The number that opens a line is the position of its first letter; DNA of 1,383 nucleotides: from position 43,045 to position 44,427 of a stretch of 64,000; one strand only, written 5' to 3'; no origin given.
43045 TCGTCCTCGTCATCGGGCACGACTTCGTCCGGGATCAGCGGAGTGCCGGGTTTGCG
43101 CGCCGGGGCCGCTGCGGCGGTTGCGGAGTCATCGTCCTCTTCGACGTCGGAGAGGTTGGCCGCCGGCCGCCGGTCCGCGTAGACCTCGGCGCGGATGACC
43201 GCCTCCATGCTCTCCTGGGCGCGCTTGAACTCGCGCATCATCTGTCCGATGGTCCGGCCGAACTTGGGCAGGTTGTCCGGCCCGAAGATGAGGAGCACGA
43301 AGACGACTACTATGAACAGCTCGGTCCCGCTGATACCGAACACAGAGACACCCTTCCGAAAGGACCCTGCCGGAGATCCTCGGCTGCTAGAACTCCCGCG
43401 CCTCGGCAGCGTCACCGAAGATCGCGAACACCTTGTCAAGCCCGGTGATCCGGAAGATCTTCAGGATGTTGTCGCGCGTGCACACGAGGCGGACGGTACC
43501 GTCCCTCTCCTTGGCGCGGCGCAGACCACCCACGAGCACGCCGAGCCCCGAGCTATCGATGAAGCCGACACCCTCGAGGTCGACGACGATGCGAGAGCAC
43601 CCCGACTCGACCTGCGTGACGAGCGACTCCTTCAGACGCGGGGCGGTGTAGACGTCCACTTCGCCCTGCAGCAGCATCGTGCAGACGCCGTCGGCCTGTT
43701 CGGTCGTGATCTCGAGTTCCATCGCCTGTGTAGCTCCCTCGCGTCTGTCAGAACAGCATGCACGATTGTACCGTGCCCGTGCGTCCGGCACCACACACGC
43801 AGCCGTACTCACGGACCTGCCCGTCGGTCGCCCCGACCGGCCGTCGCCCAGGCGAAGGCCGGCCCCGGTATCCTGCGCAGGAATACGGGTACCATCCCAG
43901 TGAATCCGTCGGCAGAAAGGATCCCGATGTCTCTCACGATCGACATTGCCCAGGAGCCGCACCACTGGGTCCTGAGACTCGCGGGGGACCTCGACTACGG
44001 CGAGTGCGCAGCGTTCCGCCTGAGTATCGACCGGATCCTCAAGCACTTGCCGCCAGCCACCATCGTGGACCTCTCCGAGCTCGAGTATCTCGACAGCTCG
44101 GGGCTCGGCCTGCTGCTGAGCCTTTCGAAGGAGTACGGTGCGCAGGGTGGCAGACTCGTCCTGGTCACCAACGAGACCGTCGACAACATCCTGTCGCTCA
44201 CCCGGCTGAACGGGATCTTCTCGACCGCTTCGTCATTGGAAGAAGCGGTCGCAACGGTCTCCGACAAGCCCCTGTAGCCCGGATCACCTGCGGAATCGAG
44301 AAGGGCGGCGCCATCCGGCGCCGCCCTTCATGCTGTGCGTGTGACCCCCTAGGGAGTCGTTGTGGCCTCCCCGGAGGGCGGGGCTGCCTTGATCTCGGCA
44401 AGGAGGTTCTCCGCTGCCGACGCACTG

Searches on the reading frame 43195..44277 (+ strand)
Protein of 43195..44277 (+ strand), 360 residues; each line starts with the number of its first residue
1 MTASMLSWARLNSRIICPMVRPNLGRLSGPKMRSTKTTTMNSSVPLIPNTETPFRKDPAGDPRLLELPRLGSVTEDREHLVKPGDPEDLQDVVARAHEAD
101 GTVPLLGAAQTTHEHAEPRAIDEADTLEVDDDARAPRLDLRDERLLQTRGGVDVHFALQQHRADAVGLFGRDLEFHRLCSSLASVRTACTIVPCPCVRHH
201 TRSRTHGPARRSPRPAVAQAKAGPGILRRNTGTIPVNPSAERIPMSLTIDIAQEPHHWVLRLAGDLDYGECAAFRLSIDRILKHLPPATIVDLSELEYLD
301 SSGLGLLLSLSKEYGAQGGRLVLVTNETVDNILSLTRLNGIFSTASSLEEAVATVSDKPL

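Call 47: search_protein_families(library=pfam, proteins=[window:43195-44277:+], max_evalue=0.000001)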
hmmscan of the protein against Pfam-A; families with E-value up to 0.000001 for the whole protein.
window:43195-44277:+ (360 aa): 2 families
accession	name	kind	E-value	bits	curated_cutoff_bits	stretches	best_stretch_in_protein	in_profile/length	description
PF01740.26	STAS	-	6.9e-16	58.4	22.6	1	249-351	2-106/106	STAS domain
PF13466.11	STAS_2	-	3.3e-10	40.4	29.2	1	260-325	1-65/80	STAS domain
